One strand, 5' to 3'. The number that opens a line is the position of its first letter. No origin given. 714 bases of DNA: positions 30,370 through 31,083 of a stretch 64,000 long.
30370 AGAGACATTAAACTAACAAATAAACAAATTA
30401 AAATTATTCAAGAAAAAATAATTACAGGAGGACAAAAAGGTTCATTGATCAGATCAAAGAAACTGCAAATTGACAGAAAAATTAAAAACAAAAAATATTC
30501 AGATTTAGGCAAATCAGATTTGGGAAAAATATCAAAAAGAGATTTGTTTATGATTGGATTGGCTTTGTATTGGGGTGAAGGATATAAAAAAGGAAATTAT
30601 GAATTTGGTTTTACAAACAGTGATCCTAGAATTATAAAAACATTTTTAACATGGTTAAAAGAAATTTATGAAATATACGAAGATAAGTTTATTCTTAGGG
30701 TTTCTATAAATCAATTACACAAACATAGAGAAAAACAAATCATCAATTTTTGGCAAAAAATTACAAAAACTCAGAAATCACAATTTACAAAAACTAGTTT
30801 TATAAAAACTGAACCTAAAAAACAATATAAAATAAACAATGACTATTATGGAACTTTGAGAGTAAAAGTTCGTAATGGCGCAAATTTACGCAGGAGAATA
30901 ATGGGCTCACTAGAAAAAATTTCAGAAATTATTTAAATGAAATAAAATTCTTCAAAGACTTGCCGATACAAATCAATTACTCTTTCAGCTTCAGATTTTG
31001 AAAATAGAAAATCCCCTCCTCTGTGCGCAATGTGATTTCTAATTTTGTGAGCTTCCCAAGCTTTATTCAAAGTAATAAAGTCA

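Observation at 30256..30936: Free-standing HTH-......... homing endonuclease gene next to, but outside and antisense to, the intron-containing tRNA-fMet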

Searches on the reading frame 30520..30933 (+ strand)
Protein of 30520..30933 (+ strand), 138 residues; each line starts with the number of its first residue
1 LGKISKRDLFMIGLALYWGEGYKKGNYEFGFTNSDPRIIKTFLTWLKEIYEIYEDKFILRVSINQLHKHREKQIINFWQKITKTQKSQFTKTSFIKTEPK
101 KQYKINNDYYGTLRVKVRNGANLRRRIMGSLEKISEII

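Call 83: search_solved_structures(query=A4, max_evalue=10, show_alignments=3)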
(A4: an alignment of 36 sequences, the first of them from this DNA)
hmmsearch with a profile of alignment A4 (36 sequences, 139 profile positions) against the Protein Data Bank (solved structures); distinct sequences matched with E-value up to 10: 10.
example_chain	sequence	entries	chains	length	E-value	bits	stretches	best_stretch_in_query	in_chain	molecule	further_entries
1b24_A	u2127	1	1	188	0.14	15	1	8-49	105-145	Homing endonuclease I-DmoI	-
9qw7_A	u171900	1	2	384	0.17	14.8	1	25-112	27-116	tRNA ligase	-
2vs7_A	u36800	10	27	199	0.17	14.7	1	8-49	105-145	HOMING ENDONUCLEASE I-DMOI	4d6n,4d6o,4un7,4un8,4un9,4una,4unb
2vs8_A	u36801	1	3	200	0.18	14.7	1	8-49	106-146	HOMING ENDONUCLEASE I-DMOI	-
4un7_G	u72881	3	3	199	0.18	14.7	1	8-49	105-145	HOMING ENDONUCLEASE I-DMOI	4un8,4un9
5akm_A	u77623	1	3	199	0.18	14.7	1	8-49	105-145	HOMING ENDONUCLEASE I-DMOI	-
5o6i_A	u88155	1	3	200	0.26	14.2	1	7-49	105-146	Homing endonuclease I-DmoI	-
4erd_A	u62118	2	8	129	0.28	14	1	26-103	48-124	Telomerase associated protein p65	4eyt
5o6g_A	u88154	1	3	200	0.35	13.7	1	8-49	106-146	Homing endonuclease I-DmoI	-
6v39_2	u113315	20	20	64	1.2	12.1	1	67-123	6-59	50S ribosomal protein L35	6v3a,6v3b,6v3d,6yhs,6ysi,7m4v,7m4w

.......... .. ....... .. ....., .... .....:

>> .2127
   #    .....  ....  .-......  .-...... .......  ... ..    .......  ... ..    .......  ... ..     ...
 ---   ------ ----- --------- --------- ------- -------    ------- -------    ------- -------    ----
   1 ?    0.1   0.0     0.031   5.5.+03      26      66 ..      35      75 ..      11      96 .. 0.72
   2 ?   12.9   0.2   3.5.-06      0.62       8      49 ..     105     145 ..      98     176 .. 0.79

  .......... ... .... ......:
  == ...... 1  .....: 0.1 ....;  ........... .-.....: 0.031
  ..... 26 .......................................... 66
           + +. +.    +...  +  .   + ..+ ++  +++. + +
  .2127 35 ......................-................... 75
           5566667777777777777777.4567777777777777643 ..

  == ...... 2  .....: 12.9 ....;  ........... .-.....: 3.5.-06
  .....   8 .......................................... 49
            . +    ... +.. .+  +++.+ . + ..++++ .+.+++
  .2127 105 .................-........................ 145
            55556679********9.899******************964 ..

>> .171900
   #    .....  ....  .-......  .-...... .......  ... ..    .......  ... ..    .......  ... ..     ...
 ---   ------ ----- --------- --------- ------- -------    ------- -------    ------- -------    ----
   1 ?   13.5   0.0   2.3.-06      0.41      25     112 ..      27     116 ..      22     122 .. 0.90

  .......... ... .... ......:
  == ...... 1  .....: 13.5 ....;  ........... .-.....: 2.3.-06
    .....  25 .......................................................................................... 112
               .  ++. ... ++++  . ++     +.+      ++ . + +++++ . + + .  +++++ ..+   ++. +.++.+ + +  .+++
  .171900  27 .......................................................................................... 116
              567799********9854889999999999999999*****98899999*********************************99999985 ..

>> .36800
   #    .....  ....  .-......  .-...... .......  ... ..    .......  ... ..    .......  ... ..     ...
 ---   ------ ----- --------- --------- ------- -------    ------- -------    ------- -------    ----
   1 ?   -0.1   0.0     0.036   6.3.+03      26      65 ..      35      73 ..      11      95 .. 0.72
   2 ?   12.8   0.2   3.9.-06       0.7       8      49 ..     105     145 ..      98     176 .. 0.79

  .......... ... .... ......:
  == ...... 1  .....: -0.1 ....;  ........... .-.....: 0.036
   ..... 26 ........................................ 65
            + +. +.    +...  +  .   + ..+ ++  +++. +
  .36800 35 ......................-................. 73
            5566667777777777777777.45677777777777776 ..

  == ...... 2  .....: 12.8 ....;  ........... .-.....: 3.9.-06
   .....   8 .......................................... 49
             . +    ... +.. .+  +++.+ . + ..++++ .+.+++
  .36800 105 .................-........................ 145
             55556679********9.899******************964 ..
